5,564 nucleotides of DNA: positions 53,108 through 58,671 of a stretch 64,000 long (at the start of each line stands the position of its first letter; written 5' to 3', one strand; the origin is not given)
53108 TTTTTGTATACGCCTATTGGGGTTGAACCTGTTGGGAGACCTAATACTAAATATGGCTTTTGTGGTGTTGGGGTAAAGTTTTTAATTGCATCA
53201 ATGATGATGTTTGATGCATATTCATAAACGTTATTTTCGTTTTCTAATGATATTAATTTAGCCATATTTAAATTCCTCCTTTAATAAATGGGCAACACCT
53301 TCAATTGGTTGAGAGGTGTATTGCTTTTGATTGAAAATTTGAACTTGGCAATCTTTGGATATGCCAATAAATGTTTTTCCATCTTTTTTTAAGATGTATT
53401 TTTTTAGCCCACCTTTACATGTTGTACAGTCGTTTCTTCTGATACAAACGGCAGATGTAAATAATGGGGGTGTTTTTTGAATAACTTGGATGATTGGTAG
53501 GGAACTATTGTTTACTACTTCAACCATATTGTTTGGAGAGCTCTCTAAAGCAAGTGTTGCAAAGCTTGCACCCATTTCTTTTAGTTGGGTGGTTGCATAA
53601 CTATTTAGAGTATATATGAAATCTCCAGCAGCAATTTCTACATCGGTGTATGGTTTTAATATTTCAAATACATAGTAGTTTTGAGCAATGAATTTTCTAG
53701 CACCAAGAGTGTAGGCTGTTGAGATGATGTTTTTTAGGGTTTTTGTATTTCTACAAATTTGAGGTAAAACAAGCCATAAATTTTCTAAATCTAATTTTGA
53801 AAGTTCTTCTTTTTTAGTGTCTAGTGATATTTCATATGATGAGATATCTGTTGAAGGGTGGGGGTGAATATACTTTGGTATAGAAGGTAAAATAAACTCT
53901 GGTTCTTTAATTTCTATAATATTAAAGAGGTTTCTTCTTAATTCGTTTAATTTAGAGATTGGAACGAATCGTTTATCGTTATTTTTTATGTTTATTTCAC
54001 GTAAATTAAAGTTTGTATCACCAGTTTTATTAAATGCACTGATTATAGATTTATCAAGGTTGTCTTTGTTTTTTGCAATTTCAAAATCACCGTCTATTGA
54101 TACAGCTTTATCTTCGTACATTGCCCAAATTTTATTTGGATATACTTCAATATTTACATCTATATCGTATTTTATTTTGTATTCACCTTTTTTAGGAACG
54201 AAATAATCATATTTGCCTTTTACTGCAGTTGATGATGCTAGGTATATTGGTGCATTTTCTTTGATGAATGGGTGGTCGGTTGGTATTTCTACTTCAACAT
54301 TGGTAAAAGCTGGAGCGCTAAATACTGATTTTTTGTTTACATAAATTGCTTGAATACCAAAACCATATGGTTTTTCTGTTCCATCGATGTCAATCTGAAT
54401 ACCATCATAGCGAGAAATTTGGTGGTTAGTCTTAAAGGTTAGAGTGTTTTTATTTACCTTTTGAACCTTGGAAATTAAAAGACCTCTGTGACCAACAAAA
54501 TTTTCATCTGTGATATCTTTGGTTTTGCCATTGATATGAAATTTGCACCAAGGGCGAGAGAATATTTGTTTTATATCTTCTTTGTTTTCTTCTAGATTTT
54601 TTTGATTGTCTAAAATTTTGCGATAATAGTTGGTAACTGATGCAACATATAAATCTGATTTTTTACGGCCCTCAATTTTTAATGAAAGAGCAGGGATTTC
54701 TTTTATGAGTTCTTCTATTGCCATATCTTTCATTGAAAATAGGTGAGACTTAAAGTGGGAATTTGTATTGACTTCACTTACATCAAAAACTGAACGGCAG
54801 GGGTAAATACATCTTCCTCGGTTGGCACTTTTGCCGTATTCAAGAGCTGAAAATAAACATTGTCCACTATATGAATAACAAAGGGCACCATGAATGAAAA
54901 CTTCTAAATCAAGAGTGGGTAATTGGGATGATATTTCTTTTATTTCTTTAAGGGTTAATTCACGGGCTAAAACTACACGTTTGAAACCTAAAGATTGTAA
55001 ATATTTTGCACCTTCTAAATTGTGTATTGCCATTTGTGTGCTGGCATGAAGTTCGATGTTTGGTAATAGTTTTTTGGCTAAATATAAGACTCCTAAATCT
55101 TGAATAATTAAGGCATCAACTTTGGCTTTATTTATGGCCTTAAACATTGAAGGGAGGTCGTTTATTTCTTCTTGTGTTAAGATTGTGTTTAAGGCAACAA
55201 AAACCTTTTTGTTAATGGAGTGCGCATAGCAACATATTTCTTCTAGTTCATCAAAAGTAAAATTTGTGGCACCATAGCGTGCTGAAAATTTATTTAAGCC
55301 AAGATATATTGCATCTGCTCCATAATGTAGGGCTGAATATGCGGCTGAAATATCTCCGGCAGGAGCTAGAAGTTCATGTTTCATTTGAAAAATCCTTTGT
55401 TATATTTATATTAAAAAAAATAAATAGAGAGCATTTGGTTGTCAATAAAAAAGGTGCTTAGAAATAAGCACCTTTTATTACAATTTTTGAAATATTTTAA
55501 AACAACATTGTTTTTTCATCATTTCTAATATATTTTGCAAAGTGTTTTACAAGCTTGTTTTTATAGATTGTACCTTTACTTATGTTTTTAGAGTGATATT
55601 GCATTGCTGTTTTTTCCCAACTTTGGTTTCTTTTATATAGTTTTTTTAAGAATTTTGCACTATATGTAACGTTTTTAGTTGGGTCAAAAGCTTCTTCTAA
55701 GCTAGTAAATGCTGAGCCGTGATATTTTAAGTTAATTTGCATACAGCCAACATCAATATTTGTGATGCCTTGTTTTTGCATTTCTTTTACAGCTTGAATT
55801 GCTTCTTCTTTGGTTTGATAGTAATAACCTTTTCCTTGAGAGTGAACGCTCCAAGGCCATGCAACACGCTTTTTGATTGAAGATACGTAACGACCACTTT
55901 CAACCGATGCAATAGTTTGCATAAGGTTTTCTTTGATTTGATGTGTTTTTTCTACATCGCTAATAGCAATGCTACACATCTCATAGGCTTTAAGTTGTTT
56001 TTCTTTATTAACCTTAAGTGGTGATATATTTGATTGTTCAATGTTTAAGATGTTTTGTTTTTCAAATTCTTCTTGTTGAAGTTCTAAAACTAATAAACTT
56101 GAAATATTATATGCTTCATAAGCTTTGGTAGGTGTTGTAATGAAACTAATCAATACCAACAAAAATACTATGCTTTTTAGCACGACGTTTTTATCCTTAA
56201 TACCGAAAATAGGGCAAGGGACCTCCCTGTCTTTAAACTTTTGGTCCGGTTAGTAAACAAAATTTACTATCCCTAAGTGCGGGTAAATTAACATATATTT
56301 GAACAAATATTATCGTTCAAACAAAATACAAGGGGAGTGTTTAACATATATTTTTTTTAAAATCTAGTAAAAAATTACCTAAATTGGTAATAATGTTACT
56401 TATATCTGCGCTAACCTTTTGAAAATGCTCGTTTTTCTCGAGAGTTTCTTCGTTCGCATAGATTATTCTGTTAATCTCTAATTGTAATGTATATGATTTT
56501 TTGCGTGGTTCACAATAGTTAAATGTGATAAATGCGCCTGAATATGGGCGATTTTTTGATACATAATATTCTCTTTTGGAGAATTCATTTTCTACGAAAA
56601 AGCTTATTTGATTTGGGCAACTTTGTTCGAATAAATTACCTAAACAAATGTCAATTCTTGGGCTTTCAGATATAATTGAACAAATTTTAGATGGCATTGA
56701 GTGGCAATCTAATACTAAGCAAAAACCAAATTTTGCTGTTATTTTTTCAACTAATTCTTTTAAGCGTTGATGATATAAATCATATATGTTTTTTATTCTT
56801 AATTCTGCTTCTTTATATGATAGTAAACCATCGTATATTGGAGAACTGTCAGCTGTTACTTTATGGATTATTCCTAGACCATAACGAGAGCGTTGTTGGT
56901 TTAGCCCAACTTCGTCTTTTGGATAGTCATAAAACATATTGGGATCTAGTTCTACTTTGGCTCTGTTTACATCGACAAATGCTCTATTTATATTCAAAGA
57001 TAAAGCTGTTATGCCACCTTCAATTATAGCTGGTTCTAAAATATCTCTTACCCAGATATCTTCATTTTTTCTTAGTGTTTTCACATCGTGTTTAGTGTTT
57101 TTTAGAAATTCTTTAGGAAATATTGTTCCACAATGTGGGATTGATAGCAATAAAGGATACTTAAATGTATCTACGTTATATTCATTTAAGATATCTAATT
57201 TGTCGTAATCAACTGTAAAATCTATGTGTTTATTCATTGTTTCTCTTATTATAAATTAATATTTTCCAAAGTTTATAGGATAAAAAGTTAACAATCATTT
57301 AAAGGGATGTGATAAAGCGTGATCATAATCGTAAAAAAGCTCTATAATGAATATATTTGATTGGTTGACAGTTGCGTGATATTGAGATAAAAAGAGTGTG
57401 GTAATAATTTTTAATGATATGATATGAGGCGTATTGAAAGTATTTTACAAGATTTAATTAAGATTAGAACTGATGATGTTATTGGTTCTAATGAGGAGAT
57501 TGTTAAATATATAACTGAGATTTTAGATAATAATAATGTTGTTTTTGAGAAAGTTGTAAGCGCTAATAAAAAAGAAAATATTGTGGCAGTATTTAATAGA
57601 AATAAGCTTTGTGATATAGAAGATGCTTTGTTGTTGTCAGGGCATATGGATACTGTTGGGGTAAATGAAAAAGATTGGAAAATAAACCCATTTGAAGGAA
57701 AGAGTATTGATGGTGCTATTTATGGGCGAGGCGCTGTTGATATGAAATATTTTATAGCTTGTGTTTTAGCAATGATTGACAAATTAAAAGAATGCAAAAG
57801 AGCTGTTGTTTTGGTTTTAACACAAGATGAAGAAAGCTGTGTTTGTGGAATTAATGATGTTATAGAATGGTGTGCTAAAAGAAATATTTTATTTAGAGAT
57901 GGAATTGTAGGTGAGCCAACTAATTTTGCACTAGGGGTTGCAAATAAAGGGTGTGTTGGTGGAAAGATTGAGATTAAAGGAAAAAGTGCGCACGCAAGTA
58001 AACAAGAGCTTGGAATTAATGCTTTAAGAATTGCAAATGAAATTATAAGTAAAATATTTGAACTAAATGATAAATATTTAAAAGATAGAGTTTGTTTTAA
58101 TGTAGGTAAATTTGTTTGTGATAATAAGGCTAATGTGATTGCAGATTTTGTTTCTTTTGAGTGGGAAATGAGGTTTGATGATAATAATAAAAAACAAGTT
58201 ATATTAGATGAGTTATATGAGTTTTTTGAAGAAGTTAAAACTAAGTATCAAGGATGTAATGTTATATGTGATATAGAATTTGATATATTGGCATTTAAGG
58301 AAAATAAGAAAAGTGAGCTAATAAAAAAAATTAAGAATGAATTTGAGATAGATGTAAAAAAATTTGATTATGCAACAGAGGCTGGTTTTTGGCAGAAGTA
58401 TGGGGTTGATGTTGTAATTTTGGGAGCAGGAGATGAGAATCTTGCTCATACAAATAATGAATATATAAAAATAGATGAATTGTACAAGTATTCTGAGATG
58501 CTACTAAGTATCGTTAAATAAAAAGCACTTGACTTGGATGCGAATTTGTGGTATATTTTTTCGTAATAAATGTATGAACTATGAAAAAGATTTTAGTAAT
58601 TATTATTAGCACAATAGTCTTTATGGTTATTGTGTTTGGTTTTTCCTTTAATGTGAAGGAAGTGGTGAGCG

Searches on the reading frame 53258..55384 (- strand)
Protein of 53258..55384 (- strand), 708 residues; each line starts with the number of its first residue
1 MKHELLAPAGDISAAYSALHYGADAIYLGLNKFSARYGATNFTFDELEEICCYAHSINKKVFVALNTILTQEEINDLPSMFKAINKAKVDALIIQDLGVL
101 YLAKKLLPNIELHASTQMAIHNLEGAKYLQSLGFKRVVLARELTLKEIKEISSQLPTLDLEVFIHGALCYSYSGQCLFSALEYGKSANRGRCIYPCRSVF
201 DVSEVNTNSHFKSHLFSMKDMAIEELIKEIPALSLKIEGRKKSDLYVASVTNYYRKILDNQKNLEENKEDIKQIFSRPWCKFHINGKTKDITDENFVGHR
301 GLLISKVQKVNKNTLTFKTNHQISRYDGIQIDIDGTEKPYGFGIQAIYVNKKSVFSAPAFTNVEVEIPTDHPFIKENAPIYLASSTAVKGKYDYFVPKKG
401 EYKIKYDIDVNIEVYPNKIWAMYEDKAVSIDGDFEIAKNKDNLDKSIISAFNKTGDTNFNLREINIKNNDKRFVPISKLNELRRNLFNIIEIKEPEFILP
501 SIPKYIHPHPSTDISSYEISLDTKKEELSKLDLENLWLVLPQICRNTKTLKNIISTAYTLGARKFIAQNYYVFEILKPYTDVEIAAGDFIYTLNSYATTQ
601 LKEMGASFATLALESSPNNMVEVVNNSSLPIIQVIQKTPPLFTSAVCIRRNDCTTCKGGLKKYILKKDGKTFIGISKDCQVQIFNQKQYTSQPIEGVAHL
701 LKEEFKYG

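Call 51: search_protein_families(library=ncbifam, proteins=[window:53258-55384:-], max_evalue=0.00001)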
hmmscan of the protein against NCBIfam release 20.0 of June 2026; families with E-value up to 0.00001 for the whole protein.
window:53258-55384:- (708 aa): 4 families
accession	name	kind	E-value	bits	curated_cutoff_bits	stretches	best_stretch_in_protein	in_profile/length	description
NF011996.0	PRK15452.1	equivalog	9.2e-58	196.1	534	1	2-210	4-212/449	prephenate-dependent tRNA uridine(34) hydroxylase TrhP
NF047963.1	quinone_UbiU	equivalog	3.7e-45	154.5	440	1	4-199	2-199/331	ubiquinone anaerobic biosynthesis protein UbiU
NF047965.1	quinone_UbiV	equivalog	6.3e-12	45.6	275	1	23-210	28-204/292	ubiquinone anaerobic biosynthesis protein UbiV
NF011991.0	PRK15447.1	equivalog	1e-11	44.8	283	1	23-209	29-209/302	U32 family peptidase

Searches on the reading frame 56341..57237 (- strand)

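Call 51: search_protein_families(library=ncbifam, proteins=[window:56341-57237:-], max_evalue=0.00001)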
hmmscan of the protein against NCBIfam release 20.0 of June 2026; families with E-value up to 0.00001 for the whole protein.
window:56341-57237:- (298 aa): 1 family
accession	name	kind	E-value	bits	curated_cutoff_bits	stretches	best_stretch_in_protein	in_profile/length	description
TIGR02017.1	hutG_amidohyd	equivalog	1e-24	87.4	278.75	1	21-268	4-236/263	N-formylglutamate deformylase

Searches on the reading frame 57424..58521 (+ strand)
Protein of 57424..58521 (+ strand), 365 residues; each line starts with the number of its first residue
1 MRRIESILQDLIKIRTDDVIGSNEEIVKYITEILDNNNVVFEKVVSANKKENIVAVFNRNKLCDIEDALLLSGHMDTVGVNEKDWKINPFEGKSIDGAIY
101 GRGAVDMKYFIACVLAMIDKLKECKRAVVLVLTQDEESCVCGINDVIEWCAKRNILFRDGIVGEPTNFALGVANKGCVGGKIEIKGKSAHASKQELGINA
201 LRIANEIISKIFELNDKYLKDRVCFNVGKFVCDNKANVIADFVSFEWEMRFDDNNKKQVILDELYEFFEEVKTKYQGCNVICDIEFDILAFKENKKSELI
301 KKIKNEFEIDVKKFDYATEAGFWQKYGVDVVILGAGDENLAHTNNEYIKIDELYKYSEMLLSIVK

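Call 51: search_protein_families(library=ncbifam, proteins=[window:57424-58521:+], max_evalue=0.00001)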
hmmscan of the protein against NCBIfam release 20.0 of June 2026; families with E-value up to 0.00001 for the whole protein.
window:57424-58521:+ (365 aa): 46 families (the best 25 are shown)
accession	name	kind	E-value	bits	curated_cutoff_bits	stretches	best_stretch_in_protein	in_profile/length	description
NF005710.0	PRK07522.1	subfamily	2.2e-61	208.1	412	1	4-364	10-385/391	acetylornithine deacetylase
TIGR01892.1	AcOrn-deacetyl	equivalog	3e-61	207.5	297.7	1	7-363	2-364/365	acetylornithine deacetylase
TIGR01910.1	DapE-ArgE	subfamily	2.4e-51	175.1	217.6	1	6-357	2-371/373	ArgE/DapE family deacylase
NF003474.0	PRK05111.1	equivalog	3.5e-51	174.3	460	1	17-364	26-377/383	acetylornithine deacetylase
NF006365.0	PRK08588.1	subfamily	7.8e-43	147.2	289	1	6-360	11-373/383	succinyl-diaminopimelate desuccinylase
NF006399.0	PRK08651.1-2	equivalog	8.3e-41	140.3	381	2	3-213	5-215/405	succinyl-diaminopimelate desuccinylase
NF009557.0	PRK13009.1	equivalog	1.9e-37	129.3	284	1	7-363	8-370/377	succinyl-diaminopimelate desuccinylase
NF009555.0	PRK13004.1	equivalog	3.8e-36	124.8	321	1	4-364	17-392/399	YgeY family selenium metabolism-linked hydrolase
TIGR01900.1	dapE-gram_pos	equivalog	2.4e-31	108.9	304.2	1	7-360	8-346/351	succinyl-diaminopimelate desuccinylase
TIGR01246.1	dapE_proteo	equivalog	4.3e-31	108.3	361.8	1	7-363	4-366/370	succinyl-diaminopimelate desuccinylase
NF006404.0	PRK08652.1-2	equivalog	5.1e-29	101.2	348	1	4-362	3-323/332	acetylornithine deacetylase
NF006400.0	PRK08651.1-3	equivalog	6.7e-29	100.9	374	1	5-364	13-403/410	succinyl-diaminopimelate desuccinylase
NF006439.0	PRK08737.1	equivalog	2.8e-27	95.7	345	1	69-364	66-361/364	acetylornithine deacetylase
NF006402.0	PRK08651.1-5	equivalog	2.5e-26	92.5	369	1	26-216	20-204/369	succinyl-diaminopimelate desuccinylase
NF005373.0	PRK06915.1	equivalog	1.6e-25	90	428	1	41-360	71-410/422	peptidase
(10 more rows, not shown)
